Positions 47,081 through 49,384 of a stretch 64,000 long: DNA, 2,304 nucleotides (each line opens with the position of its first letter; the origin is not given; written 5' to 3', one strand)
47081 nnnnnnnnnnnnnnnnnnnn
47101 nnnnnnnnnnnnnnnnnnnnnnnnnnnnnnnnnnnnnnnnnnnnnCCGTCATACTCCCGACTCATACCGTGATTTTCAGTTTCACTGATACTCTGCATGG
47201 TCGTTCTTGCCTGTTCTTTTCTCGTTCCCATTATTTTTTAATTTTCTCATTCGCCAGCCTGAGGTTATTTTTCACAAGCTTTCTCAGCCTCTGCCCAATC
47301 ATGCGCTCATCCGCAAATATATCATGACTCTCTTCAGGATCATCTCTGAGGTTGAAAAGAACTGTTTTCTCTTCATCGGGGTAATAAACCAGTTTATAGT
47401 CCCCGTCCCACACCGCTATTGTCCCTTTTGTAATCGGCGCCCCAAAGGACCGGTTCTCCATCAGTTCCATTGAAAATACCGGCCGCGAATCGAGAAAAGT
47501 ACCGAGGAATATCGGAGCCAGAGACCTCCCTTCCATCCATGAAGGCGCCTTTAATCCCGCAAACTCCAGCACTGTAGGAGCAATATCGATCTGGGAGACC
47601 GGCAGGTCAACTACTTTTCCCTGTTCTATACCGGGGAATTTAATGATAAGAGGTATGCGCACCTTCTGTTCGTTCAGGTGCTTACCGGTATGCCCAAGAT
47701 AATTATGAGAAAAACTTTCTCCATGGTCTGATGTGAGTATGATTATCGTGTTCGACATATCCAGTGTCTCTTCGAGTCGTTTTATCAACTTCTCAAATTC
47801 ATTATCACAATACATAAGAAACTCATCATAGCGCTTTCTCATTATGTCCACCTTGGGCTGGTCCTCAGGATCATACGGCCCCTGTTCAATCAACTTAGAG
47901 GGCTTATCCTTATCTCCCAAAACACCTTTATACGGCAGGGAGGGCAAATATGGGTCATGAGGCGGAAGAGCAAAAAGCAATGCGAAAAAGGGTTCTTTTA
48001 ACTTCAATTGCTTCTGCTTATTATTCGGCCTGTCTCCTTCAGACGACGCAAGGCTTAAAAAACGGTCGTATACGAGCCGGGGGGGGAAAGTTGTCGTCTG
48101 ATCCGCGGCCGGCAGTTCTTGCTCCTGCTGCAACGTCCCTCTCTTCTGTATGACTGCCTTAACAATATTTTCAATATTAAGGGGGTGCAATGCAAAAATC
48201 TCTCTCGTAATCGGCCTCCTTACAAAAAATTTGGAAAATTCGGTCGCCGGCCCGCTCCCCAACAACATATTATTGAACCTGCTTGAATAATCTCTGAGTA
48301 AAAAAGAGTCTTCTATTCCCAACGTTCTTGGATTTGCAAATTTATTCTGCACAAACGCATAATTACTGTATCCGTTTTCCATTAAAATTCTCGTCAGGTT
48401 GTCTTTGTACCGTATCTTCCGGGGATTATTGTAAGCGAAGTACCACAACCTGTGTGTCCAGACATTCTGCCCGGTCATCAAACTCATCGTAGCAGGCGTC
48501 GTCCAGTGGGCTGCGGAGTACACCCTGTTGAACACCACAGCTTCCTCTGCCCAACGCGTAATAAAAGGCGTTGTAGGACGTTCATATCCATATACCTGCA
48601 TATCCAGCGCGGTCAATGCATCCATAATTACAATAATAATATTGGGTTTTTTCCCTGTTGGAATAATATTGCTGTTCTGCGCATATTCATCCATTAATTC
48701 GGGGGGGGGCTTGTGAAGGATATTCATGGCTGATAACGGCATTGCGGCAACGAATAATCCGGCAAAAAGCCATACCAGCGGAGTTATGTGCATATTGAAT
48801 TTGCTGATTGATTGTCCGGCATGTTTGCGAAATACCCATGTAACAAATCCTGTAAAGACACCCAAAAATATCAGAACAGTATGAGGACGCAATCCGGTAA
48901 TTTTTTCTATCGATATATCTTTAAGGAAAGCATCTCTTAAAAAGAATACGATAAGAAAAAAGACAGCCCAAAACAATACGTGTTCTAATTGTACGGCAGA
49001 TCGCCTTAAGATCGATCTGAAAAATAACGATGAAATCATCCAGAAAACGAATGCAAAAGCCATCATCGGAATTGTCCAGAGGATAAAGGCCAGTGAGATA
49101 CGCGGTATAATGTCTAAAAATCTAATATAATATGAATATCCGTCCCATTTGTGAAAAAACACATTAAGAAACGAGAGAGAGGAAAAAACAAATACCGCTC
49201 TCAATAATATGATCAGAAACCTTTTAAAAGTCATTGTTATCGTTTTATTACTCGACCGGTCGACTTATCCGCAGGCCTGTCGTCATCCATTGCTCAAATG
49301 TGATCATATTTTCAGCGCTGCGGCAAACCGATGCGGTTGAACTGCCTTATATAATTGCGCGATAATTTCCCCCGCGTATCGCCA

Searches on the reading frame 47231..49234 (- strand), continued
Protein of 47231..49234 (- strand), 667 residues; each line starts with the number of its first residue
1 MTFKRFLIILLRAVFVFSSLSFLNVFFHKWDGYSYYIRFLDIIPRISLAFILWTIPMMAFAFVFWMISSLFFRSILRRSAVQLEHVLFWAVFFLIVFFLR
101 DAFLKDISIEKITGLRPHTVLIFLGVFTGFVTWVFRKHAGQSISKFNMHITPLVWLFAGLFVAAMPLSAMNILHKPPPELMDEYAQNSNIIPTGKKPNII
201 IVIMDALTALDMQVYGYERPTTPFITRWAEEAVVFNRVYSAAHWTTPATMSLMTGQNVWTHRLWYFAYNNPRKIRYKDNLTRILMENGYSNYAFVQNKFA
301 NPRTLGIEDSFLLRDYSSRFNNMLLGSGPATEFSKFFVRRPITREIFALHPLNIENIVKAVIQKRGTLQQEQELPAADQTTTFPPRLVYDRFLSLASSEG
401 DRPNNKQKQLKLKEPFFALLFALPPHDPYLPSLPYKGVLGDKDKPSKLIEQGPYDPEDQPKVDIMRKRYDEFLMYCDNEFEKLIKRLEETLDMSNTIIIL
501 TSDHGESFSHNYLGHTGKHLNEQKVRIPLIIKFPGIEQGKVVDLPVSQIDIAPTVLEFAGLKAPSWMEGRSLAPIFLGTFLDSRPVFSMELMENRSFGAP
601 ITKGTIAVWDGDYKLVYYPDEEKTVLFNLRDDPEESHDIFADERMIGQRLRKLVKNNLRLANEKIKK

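Call 52: predict_structure(alignment_id=A1)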
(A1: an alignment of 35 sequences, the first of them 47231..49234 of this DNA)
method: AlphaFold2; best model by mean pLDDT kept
length: 667 residues; sequences in the alignment: 35
mean_pLDDT: 86.3   pTM: 0.86
mean pLDDT of the five models: 86.3, 85.3, 84.9, 84.5, 83.3
residues with pLDDT >= 90: 383; 70-90: 208; 50-70: 37; < 50: 39
segments of 3 or more residues with pLDDT < 50: 177-193, 367-378, 399-408
pLDDT, mean of each block of 10 residues (from residue 1): 94 95 91 86 92 93 94 84 91 89 74 78 87 89 94 97 93 62 41 73 96 95 97 97 93 94 75 78 94 94 90 88 73 82 86 70 55 46 87 77 49 92 79 86 76 90 92 94 95 94 92 85 95 88 96 96 94 87 93 83 95 96 96 94 97 96 88
secondary structure, 60 per line:
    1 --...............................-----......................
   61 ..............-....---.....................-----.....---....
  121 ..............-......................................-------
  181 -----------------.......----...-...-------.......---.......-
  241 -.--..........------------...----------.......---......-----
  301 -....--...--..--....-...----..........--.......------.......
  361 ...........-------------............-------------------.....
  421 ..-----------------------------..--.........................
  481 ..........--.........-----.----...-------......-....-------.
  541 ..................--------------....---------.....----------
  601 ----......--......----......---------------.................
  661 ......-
elements in order: H3-33 H39-74 H76-79 H83-103 H109-113 H117-134 H136-173 E198-204 H223-229 E233-239 H245-254 H280-286 E290-295 H302-305 H317-320 H329-338 H341-347 H354-371 H385-396 E416-422 H456-490 E496-501 E512-514 H522-525 E529-532 E540-547 H548-558 H573-576 E586-590 E605-610 E613-618 E623-628 H644-666

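Call 55: find_encoding_contigs(protein=P0016, flank=10000, max_places=4)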
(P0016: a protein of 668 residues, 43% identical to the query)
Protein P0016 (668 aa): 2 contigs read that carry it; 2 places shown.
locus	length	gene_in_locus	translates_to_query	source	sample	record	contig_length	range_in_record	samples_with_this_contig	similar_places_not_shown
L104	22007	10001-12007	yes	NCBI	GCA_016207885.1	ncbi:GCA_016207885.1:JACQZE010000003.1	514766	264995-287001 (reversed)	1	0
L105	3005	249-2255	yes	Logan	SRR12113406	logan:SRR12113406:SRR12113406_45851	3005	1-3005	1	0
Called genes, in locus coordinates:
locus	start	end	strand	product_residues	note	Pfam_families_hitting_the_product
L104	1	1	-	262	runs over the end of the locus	PF01522:Polysacc_deac_1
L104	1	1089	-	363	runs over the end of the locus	PF13439:Glyco_transf_4, PF13477:Glyco_trans_4_2 (faint), PF13579:Glyco_trans_4_4, PF00534:Glycos_transf_1, PF13692:Glyco_trans_1_4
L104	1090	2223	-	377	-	PF01075:Glyco_transf_9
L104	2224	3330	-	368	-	PF13439:Glyco_transf_4, PF13579:Glyco_trans_4_4 (faint), PF20706:GT4-conflict (weak), PF00534:Glycos_transf_1, PF13692:Glyco_trans_1_4, PF13524:Glyco_trans_1_2 (weak)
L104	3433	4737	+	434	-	PF03446:NAD_binding_2 (faint), PF03721:UDPG_MGDP_dh_N, PF00984:UDPG_MGDP_dh, PF03720:UDPG_MGDP_dh_C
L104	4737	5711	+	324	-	PF00106:adh_short (weak), PF01073:3Beta_HSD, PF01370:Epimerase, PF02719:Polysacc_synt_2, PF04321:RmlD_sub_bind, PF08659:KR (weak), PF16363:GDP_Man_Dehyd, PF07993:NAD_binding_4 (weak)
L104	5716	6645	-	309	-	PF00535:Glycos_transf_2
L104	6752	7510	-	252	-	PF13489:Methyltransf_23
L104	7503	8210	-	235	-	PF13489:Methyltransf_23 (weak), PF08242:Methyltransf_12 (weak), PF08241:Methyltransf_11 (faint)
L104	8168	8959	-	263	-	PF05148:Methyltransf_8 (weak), PF01209:Ubie_methyltran, PF13489:Methyltransf_23, PF13847:Methyltransf_31, PF08241:Methyltransf_11, PF08242:Methyltransf_12, PF13649:Methyltransf_25, PF01555:N6_N4_Mtase (faint)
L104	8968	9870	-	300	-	PF01370:Epimerase, PF16363:GDP_Man_Dehyd (faint), PF08338:DUF1731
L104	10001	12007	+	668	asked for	PF00884:Sulfatase, PF16347:SGSH_C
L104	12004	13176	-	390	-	PF01702:TGT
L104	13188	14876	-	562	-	PF03485:Arg_tRNA_synt_N, PF00750:tRNA-synt_1d, PF05746:DALR_1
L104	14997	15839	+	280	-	PF01435:Peptidase_M48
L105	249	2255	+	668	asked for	PF00884:Sulfatase, PF16347:SGSH_C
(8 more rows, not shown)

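Call 56: find_encoding_contigs(protein=P0003, flank=10000, max_places=4)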
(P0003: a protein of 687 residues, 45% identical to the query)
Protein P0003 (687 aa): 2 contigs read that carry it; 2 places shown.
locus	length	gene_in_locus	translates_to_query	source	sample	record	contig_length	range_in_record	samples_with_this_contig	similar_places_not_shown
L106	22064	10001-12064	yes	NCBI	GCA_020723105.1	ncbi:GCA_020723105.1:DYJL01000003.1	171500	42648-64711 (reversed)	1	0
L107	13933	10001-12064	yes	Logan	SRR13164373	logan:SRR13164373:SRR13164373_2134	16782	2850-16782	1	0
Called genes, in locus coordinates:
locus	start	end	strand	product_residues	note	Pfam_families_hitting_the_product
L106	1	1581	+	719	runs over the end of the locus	PF00884:Sulfatase, PF01663:Phosphodiest (weak), PF16347:SGSH_C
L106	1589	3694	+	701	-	-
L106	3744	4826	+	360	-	PF13472:Lipase_GDSL_2 (weak)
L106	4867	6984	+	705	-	PF00884:Sulfatase, PF01663:Phosphodiest, PF16347:SGSH_C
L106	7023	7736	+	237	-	PF13489:Methyltransf_23, PF13847:Methyltransf_31, PF08241:Methyltransf_11, PF08242:Methyltransf_12, PF13649:Methyltransf_25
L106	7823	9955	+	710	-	PF00884:Sulfatase, PF01663:Phosphodiest (weak), PF16347:SGSH_C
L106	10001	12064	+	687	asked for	PF00884:Sulfatase, PF16347:SGSH_C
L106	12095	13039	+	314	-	PF00535:Glycos_transf_2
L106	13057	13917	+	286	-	PF04794:YdjC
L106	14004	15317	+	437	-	PF01266:DAO, PF01593:Amino_oxidase, PF13450:NAD_binding_8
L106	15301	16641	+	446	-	-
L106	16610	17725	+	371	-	-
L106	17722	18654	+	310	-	PF03706:LPG_synthase_TM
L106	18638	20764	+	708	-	PF01663:Phosphodiest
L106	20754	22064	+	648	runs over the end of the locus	PF01663:Phosphodiest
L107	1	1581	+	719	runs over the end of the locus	PF00884:Sulfatase, PF01663:Phosphodiest (weak), PF16347:SGSH_C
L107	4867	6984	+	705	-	PF00884:Sulfatase, PF01663:Phosphodiest, PF16347:SGSH_C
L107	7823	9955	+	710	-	PF00884:Sulfatase, PF01663:Phosphodiest (weak), PF16347:SGSH_C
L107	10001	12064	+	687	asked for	PF00884:Sulfatase, PF16347:SGSH_C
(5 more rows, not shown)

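Call 57: find_encoding_contigs(protein=P0039, flank=10000, max_places=4)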
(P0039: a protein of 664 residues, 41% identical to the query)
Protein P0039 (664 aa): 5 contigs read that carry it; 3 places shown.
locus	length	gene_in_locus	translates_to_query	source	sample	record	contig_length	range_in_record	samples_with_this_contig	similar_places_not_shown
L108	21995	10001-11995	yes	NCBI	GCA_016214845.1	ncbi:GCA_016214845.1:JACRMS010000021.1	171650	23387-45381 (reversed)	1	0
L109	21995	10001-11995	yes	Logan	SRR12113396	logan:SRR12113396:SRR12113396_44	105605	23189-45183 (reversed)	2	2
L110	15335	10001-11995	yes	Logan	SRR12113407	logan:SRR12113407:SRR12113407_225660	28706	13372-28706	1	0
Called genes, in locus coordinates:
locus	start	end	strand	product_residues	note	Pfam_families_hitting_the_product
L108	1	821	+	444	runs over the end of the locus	-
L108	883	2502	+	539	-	-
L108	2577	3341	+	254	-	PF00535:Glycos_transf_2, PF10111:Glyco_tranf_2_2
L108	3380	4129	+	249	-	PF04794:YdjC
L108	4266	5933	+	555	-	PF13231:PMT_2 (weak)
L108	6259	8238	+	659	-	PF00884:Sulfatase, PF16347:SGSH_C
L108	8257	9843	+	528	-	-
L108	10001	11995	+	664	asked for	PF00884:Sulfatase, PF16347:SGSH_C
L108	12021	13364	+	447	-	PF01565:FAD_binding_4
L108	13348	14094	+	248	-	PF00106:adh_short, PF08659:KR, PF13561:adh_short_C2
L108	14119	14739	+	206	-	PF12710:HAD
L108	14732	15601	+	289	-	PF01040:UbiA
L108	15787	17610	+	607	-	PF00884:Sulfatase, PF16347:SGSH_C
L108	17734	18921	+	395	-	-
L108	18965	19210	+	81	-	PF00550:PP-binding (weak)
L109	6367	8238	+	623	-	PF00884:Sulfatase, PF16347:SGSH_C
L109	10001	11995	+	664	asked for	PF00884:Sulfatase, PF16347:SGSH_C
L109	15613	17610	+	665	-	PF00884:Sulfatase, PF16347:SGSH_C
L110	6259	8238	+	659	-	PF00884:Sulfatase, PF16347:SGSH_C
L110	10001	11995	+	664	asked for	PF00884:Sulfatase, PF16347:SGSH_C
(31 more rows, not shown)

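Call 62: fold_search(model_id=the predicted structure, library=pdb)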
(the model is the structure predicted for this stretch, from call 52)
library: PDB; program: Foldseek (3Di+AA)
matches with E <= 10: 491; with E <= 0.001: 313
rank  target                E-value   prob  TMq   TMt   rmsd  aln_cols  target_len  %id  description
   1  7stt                  3.1e-20  1.00  0.47  0.67   6.7       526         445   21  Crystal structure of sulfatase from Pedobacter yulinensis (released 2022-01-26)
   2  7lj2_A                1.4e-19  1.00  0.48  0.62   6.8       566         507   18  Structure of Exo-L-galactose-6-sulfatase BuS1_11 from Bacteroides uniformis in complex with neoporphyrabiose (released 2022-02-09)
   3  4upl_A                1.9e-19  1.00  0.50  0.59   5.8       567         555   20  Dimeric sulfatase SpAS2 from Silicibacter pomeroyi (released 2015-07-01)
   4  6g5z_A                2.2e-19  1.00  0.48  0.62   8.8       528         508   18  Choline sulfatase from Ensifer (Sinorhizobium) meliloti (released 2019-04-10)
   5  7stv                  2.6e-19  1.00  0.47  0.70   6.5       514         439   21  Crystal structure of sulfatase from Pedobacter yulinensis (released 2022-01-26)
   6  6g5z_D                2.6e-19  1.00  0.47  0.61   7.9       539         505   18  Choline sulfatase from Ensifer (Sinorhizobium) meliloti (released 2019-04-10)
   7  9fo1                  3.0e-19  1.00  0.43  0.62   7.8       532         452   17  Family S1_16 sulfatase from metagenomic dataset AMOR (released 2025-01-22)
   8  6ust_A                4.1e-19  1.00  0.46  0.64   7.8       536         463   18  Gut microbial sulfatase from Hungatella hathewayi (released 2020-11-11)
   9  6ust_C                4.3e-19  1.00  0.46  0.65   7.8       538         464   18  Gut microbial sulfatase from Hungatella hathewayi (released 2020-11-11)
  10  7ptj_A                4.5e-19  1.00  0.49  0.62   7.2       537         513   17  C54S mutant of choline-sulfatase from E. meliloti CECT4857 bound to HEPES (released 2022-08-03)
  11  7oz8                  5.4e-19  1.00  0.49  0.68   6.4       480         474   22  Sulfated host glycan recognition by carbohydrate sulfatases of the human gut microbiota (BT1918_S1_46) (released 2022-06-29)
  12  6g60_C                8.1e-19  1.00  0.47  0.61   9.1       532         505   17  Choline sulfatase from Ensifer (Sinorhizobium) meliloti cocrystalized with choline (released 2019-04-10)
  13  6fny_D                1.1e-18  1.00  0.48  0.62   7.2       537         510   18  CRYSTAL STRUCTURE OF A CHOLINE SULFATASE FROM SINORHIZOBIUM MELLILOTI (released 2018-02-28)
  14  7pth_A                1.3e-18  1.00  0.47  0.59   7.5       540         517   17  C54S mutant of choline-sulfatase from E. meliloti CECT4857 bound to choline (released 2022-08-03)
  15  2w8s_A                1.3e-18  1.00  0.47  0.60   8.0       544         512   23  CRYSTAL STRUCTURE OF A catalytically promiscuous PHOSPHONATE MONOESTER HYDROLASE FROM Burkholderia caryophylli (released 2010-02-23)
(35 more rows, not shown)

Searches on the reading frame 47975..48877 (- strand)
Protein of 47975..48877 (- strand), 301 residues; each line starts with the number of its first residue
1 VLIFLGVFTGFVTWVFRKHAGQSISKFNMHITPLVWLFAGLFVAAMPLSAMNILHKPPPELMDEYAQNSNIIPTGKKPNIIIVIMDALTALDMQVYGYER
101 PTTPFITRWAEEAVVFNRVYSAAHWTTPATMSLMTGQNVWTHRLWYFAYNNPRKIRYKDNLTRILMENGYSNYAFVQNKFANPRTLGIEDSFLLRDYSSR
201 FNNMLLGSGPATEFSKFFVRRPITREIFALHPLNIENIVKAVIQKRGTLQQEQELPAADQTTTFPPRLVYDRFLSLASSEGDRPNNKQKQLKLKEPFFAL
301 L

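Call 40: find_homologous_proteins(query=window:47975-48877:-)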
Query seq(301 aa) (301 aa): 20 proteins with E <= 0.001 among 862 candidates.
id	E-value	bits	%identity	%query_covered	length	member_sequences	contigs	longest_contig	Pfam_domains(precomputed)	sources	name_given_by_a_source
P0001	3.9e-181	619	100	91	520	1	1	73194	PF04185.20,PF01663.28,PF16347.11,PF00884.29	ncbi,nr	ncbi:MAG: sulfatase-like hydrolase/transferase [Nitrospirae bacterium]|nr:sulfatase-like hydrolase/t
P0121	1.4e-53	200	45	86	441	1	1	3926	PF00884.29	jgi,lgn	jgi:hypothetical protein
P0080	5.1e-53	198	43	91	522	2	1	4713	PF01663.28,PF16347.11,PF00884.29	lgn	-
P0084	2.4e-51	193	40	96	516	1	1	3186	PF01663.28,PF16347.11,PF00884.29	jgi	-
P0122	1.5e-38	151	36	99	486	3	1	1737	PF00884.29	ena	-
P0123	2.4e-36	144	43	65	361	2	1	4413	PF00884.29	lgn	-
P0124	7.1e-34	135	32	97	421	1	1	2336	PF00884.29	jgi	jgi:hypothetical protein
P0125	8.8e-33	132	41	69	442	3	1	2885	PF16347.11,PF00884.29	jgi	jgi:arylsulfatase A-like enzyme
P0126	2.9e-32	130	39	64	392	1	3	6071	PF00884.29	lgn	-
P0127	4.6e-32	130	34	84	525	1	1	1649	PF02995.23,PF01663.28,PF16347.11,PF00884.29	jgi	jgi:arylsulfatase A-like enzyme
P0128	1.8e-26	111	41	56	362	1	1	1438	PF00884.29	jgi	-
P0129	1.1e-24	105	36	66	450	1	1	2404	PF01663.28,PF16347.11,PF00884.29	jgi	jgi:arylsulfatase A-like enzyme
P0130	1.1e-14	73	44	36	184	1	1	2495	-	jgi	-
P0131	2.6e-9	55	51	22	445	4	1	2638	PF01663.28,PF16347.11,PF00884.29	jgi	jgi:arylsulfatase A-like enzyme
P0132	3.1e-9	55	37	33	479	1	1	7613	PF01663.28,PF16347.11,PF00884.29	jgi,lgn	jgi:arylsulfatase A-like enzyme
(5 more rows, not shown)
